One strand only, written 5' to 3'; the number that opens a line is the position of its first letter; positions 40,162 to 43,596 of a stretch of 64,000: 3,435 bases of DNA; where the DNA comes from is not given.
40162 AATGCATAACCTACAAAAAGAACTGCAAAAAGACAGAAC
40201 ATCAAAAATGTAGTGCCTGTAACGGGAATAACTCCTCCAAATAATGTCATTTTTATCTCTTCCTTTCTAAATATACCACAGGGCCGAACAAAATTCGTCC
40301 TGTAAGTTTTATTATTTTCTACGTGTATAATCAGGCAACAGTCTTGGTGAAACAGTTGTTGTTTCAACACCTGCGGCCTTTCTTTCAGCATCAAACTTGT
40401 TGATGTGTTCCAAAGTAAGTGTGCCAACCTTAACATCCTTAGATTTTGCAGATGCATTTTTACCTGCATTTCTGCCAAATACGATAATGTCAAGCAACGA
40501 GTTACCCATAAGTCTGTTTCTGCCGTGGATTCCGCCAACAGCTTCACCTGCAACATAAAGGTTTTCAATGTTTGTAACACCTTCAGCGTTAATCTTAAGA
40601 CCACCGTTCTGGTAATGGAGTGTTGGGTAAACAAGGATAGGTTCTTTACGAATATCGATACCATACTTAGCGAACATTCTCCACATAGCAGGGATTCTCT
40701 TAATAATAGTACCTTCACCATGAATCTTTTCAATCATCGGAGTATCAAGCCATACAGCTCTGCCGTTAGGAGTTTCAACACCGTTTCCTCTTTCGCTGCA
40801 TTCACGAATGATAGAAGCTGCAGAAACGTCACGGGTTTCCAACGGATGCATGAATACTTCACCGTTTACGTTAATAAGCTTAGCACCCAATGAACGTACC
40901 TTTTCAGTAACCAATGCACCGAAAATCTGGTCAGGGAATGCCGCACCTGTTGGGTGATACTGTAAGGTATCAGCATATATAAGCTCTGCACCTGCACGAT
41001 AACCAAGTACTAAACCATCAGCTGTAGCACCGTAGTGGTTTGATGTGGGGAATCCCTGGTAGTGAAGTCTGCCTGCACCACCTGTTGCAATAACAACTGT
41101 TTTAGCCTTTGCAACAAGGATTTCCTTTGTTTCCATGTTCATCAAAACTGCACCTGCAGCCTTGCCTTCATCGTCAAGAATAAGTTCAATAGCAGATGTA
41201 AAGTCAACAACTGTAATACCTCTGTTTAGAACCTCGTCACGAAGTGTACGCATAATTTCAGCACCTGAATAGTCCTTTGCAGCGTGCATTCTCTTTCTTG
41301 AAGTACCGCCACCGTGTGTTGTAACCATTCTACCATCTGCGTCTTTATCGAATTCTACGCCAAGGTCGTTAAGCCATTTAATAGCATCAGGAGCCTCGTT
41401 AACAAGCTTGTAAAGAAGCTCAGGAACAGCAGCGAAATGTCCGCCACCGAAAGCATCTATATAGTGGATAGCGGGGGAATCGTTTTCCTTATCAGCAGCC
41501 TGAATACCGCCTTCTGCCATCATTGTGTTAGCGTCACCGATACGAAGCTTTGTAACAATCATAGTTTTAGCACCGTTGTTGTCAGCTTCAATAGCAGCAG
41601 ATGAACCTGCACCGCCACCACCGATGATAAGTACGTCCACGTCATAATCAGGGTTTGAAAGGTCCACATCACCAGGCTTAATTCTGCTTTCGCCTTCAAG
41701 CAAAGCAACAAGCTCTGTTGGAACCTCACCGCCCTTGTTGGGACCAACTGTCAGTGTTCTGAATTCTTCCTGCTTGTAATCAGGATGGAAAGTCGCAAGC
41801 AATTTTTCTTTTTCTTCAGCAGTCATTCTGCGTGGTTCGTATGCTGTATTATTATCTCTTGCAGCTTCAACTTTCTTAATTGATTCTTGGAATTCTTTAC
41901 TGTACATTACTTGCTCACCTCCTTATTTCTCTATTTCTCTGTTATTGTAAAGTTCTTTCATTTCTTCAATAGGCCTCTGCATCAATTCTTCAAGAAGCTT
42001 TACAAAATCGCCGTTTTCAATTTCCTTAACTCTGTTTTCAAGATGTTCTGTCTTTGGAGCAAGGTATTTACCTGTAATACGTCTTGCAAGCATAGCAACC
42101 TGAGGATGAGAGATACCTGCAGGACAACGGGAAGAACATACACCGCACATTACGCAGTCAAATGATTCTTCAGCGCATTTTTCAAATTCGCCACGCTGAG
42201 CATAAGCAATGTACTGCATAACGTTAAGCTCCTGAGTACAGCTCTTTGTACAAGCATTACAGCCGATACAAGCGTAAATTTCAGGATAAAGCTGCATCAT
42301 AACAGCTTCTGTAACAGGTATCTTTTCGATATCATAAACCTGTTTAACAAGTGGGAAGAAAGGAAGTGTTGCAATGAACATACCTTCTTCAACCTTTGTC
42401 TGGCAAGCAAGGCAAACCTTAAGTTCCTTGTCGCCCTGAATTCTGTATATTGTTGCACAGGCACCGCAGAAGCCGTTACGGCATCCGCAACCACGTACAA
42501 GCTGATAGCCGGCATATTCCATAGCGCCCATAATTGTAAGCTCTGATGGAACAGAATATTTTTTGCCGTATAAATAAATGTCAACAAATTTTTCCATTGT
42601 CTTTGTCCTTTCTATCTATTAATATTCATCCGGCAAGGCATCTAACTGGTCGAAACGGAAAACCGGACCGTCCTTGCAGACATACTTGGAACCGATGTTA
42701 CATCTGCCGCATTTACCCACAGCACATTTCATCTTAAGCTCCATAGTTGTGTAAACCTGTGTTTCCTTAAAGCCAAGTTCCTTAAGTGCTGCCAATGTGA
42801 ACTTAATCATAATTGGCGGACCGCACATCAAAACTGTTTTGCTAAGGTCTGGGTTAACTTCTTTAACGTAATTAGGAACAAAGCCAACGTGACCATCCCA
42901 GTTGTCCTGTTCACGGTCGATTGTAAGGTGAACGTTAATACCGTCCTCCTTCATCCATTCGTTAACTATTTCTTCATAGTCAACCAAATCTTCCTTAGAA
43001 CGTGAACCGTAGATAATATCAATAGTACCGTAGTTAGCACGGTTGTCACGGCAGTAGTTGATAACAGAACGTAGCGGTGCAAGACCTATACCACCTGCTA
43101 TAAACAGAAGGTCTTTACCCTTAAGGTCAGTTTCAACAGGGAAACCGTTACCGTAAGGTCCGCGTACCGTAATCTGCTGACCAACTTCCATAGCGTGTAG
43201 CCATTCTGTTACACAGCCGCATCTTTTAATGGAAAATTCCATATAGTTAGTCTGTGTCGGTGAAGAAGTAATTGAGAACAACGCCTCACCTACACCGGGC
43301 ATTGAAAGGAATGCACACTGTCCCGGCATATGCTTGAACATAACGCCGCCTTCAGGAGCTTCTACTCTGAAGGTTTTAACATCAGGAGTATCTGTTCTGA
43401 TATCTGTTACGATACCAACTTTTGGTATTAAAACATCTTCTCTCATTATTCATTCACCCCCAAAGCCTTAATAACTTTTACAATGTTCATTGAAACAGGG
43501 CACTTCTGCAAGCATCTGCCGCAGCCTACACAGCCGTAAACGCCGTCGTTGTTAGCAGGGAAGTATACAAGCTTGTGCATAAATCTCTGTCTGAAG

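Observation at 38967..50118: Hdr/Flx-type flavin-FeS module fused in one gene string to an FrdAB-like pair, an AAE (SucE/AspT-family) permease and ldh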

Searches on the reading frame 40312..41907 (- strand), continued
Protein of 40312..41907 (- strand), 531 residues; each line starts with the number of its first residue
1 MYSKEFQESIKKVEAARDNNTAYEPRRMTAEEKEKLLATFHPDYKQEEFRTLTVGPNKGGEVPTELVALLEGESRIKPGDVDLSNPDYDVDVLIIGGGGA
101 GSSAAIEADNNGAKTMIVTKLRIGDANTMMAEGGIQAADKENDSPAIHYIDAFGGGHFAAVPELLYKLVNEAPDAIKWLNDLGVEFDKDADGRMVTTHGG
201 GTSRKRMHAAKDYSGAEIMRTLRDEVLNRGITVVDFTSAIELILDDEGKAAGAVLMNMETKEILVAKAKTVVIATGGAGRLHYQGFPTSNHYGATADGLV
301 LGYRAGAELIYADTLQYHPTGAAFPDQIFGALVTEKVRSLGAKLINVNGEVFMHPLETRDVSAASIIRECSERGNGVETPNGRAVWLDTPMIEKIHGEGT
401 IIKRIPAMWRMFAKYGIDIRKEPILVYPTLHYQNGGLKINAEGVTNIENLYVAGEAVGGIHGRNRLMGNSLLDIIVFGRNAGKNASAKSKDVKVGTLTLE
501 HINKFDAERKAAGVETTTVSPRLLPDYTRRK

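Call 74: search_protein_families(library=pfam, proteins=[L148:4533-6776:+, L148:6810-9038:+, L148:11613-12824:+, L148:12821-13693:+, L148:13735-14571:+, L156:6400-7242:+, L156:7275-7853:+, L156:7850-9184:+, L156:11352-12725:+, L156:13631-16237:+], max_evalue=0.000001)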
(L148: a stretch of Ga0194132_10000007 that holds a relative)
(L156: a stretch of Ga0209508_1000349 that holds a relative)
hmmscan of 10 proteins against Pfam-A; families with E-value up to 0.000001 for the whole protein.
L148:4533-6776:+ (747 aa): 2 families
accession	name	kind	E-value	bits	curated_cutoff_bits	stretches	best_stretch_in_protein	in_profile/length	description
PF00330.25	Aconitase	-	2.6e-142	475.5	28.7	1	32-474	1-463/463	Aconitase family (aconitate hydratase)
PF00694.25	Aconitase_C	-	7.8e-38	130.2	22.8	1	555-683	3-130/131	Aconitase C-terminal domain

L148:6810-9038:+ (742 aa): 1 family
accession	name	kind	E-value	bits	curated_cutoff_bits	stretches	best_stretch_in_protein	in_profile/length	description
PF03971.19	IDH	-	0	1328.7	25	1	6-739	1-734/734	Monomeric isocitrate dehydrogenase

L148:11613-12824:+ (403 aa): 4 families
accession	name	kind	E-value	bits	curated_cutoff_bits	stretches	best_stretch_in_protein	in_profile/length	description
PF08442.15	ATP-grasp_2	-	5.4e-74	248.6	29.5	1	2-206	1-202/202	ATP-grasp domain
PF00549.24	Ligase_CoA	-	4.6e-33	114.5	24.5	1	265-377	1-120/128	CoA-ligase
PF24948.1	Citrate_synth_N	-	2.5e-14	53.7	83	1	18-227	32-226/232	ATP-citrate synthase ATP-grasp domain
PF13549.11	ATP-grasp_5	-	2.3e-08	34.1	27.6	1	4-219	11-219/221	ATP-grasp domain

L148:12821-13693:+ (290 aa): 4 families
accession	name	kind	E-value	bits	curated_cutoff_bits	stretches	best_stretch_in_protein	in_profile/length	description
PF02629.25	CoA_binding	-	4.2e-31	108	22.3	1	6-99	1-97/97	CoA binding domain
PF00549.24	Ligase_CoA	-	1e-26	94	24.5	1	151-271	1-127/128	CoA-ligase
PF13607.11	Succ_CoA_lig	-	8.5e-10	39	27.4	1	145-285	1-136/138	Succinyl-CoA ligase like flavodoxin domain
PF13380.12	CoA_binding_2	-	6.7e-09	36.7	22.8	1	19-128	14-114/116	CoA binding domain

L148:13735-14571:+ (278 aa): 0 families

L156:6400-7242:+ (280 aa): 1 family
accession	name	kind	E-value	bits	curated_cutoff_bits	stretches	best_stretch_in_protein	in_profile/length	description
PF05681.19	Fumerase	-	3.6e-120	400.8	25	1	11-277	2-268/270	Fumarate hydratase (Fumerase)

L156:7275-7853:+ (192 aa): 1 family
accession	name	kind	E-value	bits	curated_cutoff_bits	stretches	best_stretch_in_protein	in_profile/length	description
PF05683.17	Fumerase_C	-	8.6e-63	211.8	22.2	1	6-176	31-204/205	Fumarase C-terminus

L156:7850-9184:+ (444 aa): 2 families
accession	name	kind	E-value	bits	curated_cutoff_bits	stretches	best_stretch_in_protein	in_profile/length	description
PF00390.24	malic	-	2.6e-31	109.3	23.1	1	27-158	3-182/182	Malic enzyme, N-terminal domain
PF03949.21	Malic_M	-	4.1e-20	72.6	23.5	2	322-385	179-242/258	Malic enzyme, NAD binding domain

L156:11352-12725:+ (457 aa): 1 family
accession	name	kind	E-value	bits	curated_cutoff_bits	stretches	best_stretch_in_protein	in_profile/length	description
PF02515.22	CoA_transf_3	-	4.8e-112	375.2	23.3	1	68-431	1-366/366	CoA-transferase family III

L156:13631-16237:+ (868 aa): 4 families
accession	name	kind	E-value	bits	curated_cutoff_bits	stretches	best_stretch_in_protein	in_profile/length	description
PF13654.12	AAA_32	-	2.1e-56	190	21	1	372-503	2-133/133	LonB-like, AAA domain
PF20436.4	LonB_AAA-LID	-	1.3e-27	96.1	22.4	1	531-595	1-65/65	Archaeal LonB, AAA+ ATPase LID domain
PF20437.3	LonC_helical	-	1.6e-15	57.2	24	1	140-173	1-34/34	Lon-like LonC helical domain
PF05362.19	Lon_C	-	3.7e-09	36.9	21.1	1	705-807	108-199/205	Lon protease (S16) C-terminal proteolytic domain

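Call 82: predict_structure(alignment_id=A1)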
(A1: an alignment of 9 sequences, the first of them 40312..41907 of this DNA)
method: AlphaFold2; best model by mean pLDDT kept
length: 531 residues; sequences in the alignment: 9
mean_pLDDT: 85.7   pTM: 0.87
mean pLDDT of the five models: 85.7, 83.3, 82.5, 76.8, 75.3
residues with pLDDT >= 90: 277; 70-90: 189; 50-70: 53; < 50: 12
segments of 3 or more residues with pLDDT < 50: 518-522, 528-531
pLDDT, mean of each block of 10 residues (from residue 1): 81 94 90 93 81 94 87 85 96 95 97 96 82 74 76 73 89 91 87 70 66 84 97 93 97 93 96 81 68 69 94 82 86 80 94 85 93 91 92 93 86 93 91 82 95 83 60 92 97 95 94 68 48 33
secondary structure, 60 per line:
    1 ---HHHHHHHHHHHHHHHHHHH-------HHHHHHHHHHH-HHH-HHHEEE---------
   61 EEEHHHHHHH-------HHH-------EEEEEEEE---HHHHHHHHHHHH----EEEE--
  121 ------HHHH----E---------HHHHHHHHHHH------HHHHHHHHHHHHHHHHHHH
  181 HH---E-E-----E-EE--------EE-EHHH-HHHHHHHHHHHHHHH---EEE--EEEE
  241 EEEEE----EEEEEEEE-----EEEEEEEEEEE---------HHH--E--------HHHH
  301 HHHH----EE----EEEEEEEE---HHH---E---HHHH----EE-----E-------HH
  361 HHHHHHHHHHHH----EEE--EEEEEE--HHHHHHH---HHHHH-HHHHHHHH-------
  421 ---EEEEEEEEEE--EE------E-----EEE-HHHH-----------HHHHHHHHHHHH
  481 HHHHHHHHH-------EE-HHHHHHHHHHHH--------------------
elements in order: H4-22 H30-40 E49-51 E61-63 H64-70 E88-95 H99-110 E115-118 H127-130 H145-155 H162-182 H214-228 E232-234 E237-245 E250-257 E263-273 H297-304 E315-322 H336-339 H359-372 E377-379 E382-387 H390-396 H400-404 H406-413 E424-433 E450-452 H454-457 H469-489 H500-511

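Call 84: fold_search(model_id=the predicted structure, library=pdb)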
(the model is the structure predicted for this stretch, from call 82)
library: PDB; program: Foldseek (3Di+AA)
matches with E <= 10: 1912; with E <= 0.001: 1222
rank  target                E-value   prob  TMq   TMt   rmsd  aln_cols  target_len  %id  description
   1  1kf6_A                5.3e-32  1.00  0.71  0.66   3.5       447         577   31  E. coli Quinol-Fumarate Reductase with Bound Inhibitor HQNO (released 2002-03-13)
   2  5vpn_E                4.0e-31  1.00  0.69  0.63   3.9       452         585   30  E. coli Quinol fumarate reductase FrdA E245Q mutation (released 2017-06-21)
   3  6awf_A                9.4e-31  1.00  0.70  0.65   3.7       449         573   30  Escherichia coli quinol:fumarate reductase crystallized without dicarboxylate (released 2017-12-06)
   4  5vpn_A                1.5e-30  1.00  0.70  0.65   3.6       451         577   31  E. coli Quinol fumarate reductase FrdA E245Q mutation (released 2017-06-21)
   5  8b6g_CA               9.8e-30  1.00  0.68  0.61   3.6       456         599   30  Cryo-EM structure of succinate dehydrogenase complex (complex-II) in respiratory supercomplex of Tetrahymena thermoph (released 2023-03-29)
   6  6vax_A                9.8e-30  1.00  0.67  0.59   4.1       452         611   29  Crystal structure of human SDHA-SDHAF2 assembly intermediate (released 2020-08-26)
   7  1e39                  1.4e-29  1.00  0.63  0.59   7.5       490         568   28  Flavocytochrome C3 from Shewanella frigidimarina histidine 365 mutated to alanine (released 2000-09-18)
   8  1qlb_A                1.7e-29  1.00  0.70  0.57   3.9       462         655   28  respiratory complex II-like fumarate reductase from Wolinella succinogenes (released 1999-11-29)
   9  8dyd_A                3.3e-29  1.00  0.65  0.58   4.1       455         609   29  Crystal structure of human SDHA-SDHAF2-SDHAF4 assembly intermediate (released 2024-01-10)
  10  7d6v_A                4.3e-29  1.00  0.66  0.59   4.5       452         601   36  Mycobacterium smegmatis Sdh1 in complex with UQ1 (released 2021-04-07)
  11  7d6x_A                6.7e-29  1.00  0.67  0.60   4.6       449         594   36  Mycobacterium smegmatis Sdh1 complex in the apo form (released 2021-04-07)
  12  1jrz_A                9.7e-29  1.00  0.62  0.58   7.3       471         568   28  Crystal structure of Arg402Tyr mutant flavocytochrome c3 from Shewanella frigidimarina (released 2001-11-02)
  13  2b7r                  1.1e-28  1.00  0.62  0.59   7.3       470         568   28  Structure of E378D mutant flavocytochrome c3 (released 2006-05-23)
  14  9fq7_2M               1.9e-28  1.00  0.70  0.62   3.3       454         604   30  Perkinsus marinus Respiratory supercomplex CII2CIII2CIV2 in c1 sate (released 2025-07-02)
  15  1lj1_A                1.9e-28  1.00  0.62  0.58   7.5       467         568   28  Crystal structure of Q363F/R402A mutant flavocytochrome c3 (released 2002-11-06)
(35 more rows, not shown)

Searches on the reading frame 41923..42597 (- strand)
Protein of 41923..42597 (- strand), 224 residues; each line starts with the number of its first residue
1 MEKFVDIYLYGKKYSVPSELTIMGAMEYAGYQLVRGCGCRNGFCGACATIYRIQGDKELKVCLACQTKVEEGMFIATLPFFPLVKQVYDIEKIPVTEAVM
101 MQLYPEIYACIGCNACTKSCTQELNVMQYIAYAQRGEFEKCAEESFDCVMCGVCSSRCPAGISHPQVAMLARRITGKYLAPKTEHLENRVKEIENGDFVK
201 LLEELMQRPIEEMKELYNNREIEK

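Call 3: search_protein_families(library=pfam, proteins=[window:41923-42597:-])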
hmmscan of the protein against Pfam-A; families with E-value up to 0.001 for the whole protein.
window:41923-42597:- (224 aa): 8 families
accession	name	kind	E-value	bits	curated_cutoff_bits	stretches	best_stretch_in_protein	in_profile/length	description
PF13187.11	Fer4_9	-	1.1e-06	29.1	27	1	109-161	1-50/52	4Fe-4S dicluster domain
PF12838.12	Fer4_7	-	1.4e-06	29.1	27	1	110-162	2-52/52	4Fe-4S dicluster domain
PF13510.11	Fer2_4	-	9.6e-06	26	22.8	1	5-77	4-79/82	2Fe-2S iron-sulfur cluster binding domain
PF13183.11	Fer4_8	-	7.5e-05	23.6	27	1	107-162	2-68/68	4Fe-4S dicluster domain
PF13237.11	Fer4_10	-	0.0001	22.6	25.5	1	109-159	8-53/53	4Fe-4S dicluster domain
PF14697.11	Fer4_21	-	0.00019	21.9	35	1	109-160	7-53/59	4Fe-4S dicluster domain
PF00111.32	Fer2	-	0.00027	21.2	21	1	13-69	9-76/77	2Fe-2S iron-sulfur cluster binding domain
PF13534.11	Fer4_17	-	0.00048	21.1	22.2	1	109-163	1-61/61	4Fe-4S dicluster domain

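Call 4: search_protein_families(library=ncbifam, proteins=[window:41923-42597:-])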
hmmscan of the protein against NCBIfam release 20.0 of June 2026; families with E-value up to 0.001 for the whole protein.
window:41923-42597:- (224 aa): 16 families
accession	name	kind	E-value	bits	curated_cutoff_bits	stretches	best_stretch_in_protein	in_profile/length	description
TIGR01945.1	rnfC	subfamily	2.5e-10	39.5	245.95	1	106-166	361-422/435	RnfABCDGE type electron transport complex subunit C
NF004898.0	PRK06259.1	equivalog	7.6e-10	38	385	1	11-87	18-94/488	fumarate reductase (CoM/CoB) subunit TfrB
TIGR00314.1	cdhA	equivalog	3.4e-09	35.1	781.3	1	102-171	393-460/784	CO dehydrogenase/acetyl-CoA synthase complex subunit alpha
NF003454.1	PRK05035.1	equivalog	1.1e-08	34.1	345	1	99-162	358-422/556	electron transport complex subunit RsxC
NF041837.1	rnfC_Methano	equivalog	4.7e-08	32.3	650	1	105-170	355-421/438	Rnf electron transport complex subunit RnfC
NF040763.1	FeFe_hydrog_A6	exception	2.9e-07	29.3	765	0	5-77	1-73/571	NADH-dependent [FeFe] hydrogenase, group A6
TIGR00384.1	dhsB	subfamily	3.5e-07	29.9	88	1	37-91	47-101/222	succinate dehydrogenase and fumarate reductase iron-sulfur protein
TIGR01971.1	NuoI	subfamily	1.4e-05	24.7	113.05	1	101-161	35-96/121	NADH-quinone oxidoreductase, chain I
NF004616.0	PRK05950.1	subfamily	2.2e-05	23.8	228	0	139-165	140-166/238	succinate dehydrogenase iron-sulfur subunit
TIGR02512.1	FeFe_hydrog_A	subfamily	3.5e-05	22.8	405.95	1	109-161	8-65/375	[FeFe] hydrogenase, group A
TIGR02912.1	sulfite_red_C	equivalog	3.6e-05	22.9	324.1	1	106-162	167-217/314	sulfite reductase subunit C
NF004542.0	PRK05888.2-3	equivalog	0.00022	20.7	248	1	104-160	79-136/203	NADH-quinone oxidoreductase subunit NuoI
NF006221.0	PRK08348.1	subfamily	0.00031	20.4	124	1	89-163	25-92/136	NADH-plastoquinone oxidoreductase subunit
NF040762.1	Hydr_FeFe_Clost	exception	0.00046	18.9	900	0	9-77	5-73/572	ferredoxin hydrogenase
NF004543.0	PRK05888.2-5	equivalog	0.00074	19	243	0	108-162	59-114/217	NADH-quinone oxidoreductase subunit NuoI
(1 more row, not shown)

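Call 80: search_solved_structures(query=window:41923-42597:-, max_evalue=0.01, show_alignments=1)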
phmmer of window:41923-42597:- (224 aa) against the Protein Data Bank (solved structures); distinct sequences matched with E-value up to 0.01: 55.
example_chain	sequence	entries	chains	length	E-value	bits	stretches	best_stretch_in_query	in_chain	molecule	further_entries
9eri_C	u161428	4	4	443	3e-06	30.1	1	109-163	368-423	Na(+)-translocating ferredoxin:NAD(+) oxidoreductase complex subunit C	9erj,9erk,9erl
8ahx_C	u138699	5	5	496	3.3e-05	26.7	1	109-163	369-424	Ion-translocating oxidoreductase complex subunit C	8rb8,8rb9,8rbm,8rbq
8b6g_CB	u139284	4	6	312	0.00016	24.5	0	132-166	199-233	Succinate dehydrogenase (quinone) | succinate dehydrogenase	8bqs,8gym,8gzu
3cf4_A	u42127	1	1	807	0.00036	23.4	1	93-162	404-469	Acetyl-CoA decarboxylase/synthase alpha subunit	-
9m4f_C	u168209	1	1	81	0.00087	22.1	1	107-164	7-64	PsaC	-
9ygv_C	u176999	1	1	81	0.0011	21.9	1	109-172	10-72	Photosystem I iron-sulfur center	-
9e0j_K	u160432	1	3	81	0.0011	21.8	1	107-167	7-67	Photosystem I iron-sulfur center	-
9hyu_C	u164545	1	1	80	0.0013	21.6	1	109-163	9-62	Photosystem I iron-sulfur center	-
2wsc_C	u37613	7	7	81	0.0013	21.5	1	107-164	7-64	PHOTOSYSTEM I IRON-SULFUR CENTER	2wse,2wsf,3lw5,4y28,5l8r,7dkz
7wfd_AC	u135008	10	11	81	0.0016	21.3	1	107-164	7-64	Photosystem I iron-sulfur center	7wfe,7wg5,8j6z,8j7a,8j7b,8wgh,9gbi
9grx_I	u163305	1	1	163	0.0017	21.1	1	87-161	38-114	NAD(P)H-quinone oxidoreductase subunit I, chloroplastic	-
7dr0_C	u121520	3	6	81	0.0017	21.1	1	107-166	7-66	Photosystem I iron-sulfur center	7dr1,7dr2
2o01_C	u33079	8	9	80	0.0018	21.1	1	109-164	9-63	Photosystem I iron-sulfur center | PsaC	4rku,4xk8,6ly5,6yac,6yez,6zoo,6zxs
8zo9_c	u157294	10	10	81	0.0018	21.1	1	107-163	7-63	Photosystem I iron-sulfur center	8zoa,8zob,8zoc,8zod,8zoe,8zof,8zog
9grx_c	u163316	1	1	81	0.0018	21.1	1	107-163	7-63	Photosystem I iron-sulfur center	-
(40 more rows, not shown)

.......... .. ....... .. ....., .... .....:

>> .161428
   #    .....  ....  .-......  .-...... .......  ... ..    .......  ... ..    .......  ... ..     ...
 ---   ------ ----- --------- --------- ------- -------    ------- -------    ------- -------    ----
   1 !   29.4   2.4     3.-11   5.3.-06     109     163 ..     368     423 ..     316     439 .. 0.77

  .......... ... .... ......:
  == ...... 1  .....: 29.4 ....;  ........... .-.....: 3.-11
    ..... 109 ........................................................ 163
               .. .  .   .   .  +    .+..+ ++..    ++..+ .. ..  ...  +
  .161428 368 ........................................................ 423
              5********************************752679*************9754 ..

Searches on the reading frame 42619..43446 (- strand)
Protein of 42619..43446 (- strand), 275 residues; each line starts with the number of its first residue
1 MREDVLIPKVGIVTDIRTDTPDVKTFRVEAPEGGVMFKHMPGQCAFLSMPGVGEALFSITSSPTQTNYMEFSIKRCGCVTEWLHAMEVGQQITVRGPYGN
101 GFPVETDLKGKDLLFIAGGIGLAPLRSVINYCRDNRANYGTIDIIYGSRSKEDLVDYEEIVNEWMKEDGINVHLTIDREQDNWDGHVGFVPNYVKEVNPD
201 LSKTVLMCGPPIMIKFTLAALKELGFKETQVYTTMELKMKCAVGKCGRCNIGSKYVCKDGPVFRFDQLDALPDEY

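Call 3: search_protein_families(library=pfam, proteins=[window:42619-43446:-])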
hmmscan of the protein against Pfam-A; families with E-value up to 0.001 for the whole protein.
window:42619-43446:- (275 aa): 4 families
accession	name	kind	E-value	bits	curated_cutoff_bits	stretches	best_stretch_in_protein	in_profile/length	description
PF00175.26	NAD_binding_1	-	1.9e-15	57.9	22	1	115-217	1-107/109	Oxidoreductase NAD-binding domain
PF10418.14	DHODB_Fe-S_bind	-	4e-10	39.7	23.9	1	238-268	3-40/41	Iron-sulfur cluster binding domain of dihydroorotate dehydrogenase B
PF00970.30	FAD_binding_6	-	5.8e-07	30.2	21.1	1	18-100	9-96/99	Oxidoreductase FAD-binding domain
PF08030.17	NAD_binding_6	-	6.8e-05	23.4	22.2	0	112-174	3-70/156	Ferric reductase NAD binding domain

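Call 4: search_protein_families(library=ncbifam, proteins=[window:42619-43446:-])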
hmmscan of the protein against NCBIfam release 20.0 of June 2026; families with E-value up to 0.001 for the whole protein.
window:42619-43446:- (275 aa): 27 families (the best 25 are shown)
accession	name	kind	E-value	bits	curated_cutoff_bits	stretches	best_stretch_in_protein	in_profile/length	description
NF006220.0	PRK08345.1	subfamily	5.8e-70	235.9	395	1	18-265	22-284/294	cytochrome-c3 hydrogenase subunit gamma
NF040835.1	sulfhyd_HydG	equivalog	6.2e-61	206.2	650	1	18-266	29-282/292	NADPH-dependent hydrogenase/sulfhydrogenase 1 subunit gamma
TIGR02911.1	sulfite_red_B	equivalog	2.5e-60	203.8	288.6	1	6-267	3-255/261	anaerobic sulfite reductase subunit AsrB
NF040830.1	sulfhyd_ShyC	equivalog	7.1e-51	173.1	600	1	18-265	16-278/288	NAD(P)-dependent hydrogenase/sulfhydrogenase 2 subunit gamma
NF000796.0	PRK00054.1-1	equivalog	3.2e-46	157.7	224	1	12-268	7-235/254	dihydroorotate dehydrogenase electron transfer subunit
NF000798.0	PRK00054.1-3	equivalog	2.7e-29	102.5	219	1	59-264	52-238/244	dihydroorotate dehydrogenase electron transfer subunit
NF058606.1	GlBtMonoRdsGbcB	equivalog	3.8e-23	81.9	500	1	17-230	22-241/362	glycine betaine monooxygenase reductase subunit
NF000799.0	PRK00054.1-4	equivalog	1.1e-22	80.4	314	1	63-266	61-254/258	dihydroorotate dehydrogenase electron transfer subunit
NF040810.1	BenC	equivalog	3.7e-22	78.9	430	1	13-232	109-326/333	benzoate 1,2-dioxygenase electron transfer component BenC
NF045803.1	MethMoxFADbindMmoC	equivalog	1.3e-20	73.5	500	1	30-233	131-337/343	aromatic/alkene monooxygenase hydroxylase FAD-binding subunit MmoC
NF008822.0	PRK11872.1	equivalog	1.7e-20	73.3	402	1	11-233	109-332/341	anthranilate 1,2-dioxygenase electron transfer component AntC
TIGR01941.1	nqrF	equivalog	1.9e-20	73.2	295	1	75-231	238-398/405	NADH:ubiquinone reductase (Na(+)-transporting) subunit F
NF004862.0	PRK06222.1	subfamily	1.4e-19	70.6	220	1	20-268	11-248/281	sulfide/dihydroorotate dehydrogenase-like FAD/NAD-binding protein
NF009414.0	PRK12778.1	equivalog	1.3e-18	66.7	1103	1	20-269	11-249/752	bifunctional dihydroorotate dehydrogenase B NAD binding subunit/NADPH-dependent glutamate synthase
NF005963.0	PRK08051.1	equivalog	3.9e-18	65.6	230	1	36-233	28-227/233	NAD(P)H-flavin reductase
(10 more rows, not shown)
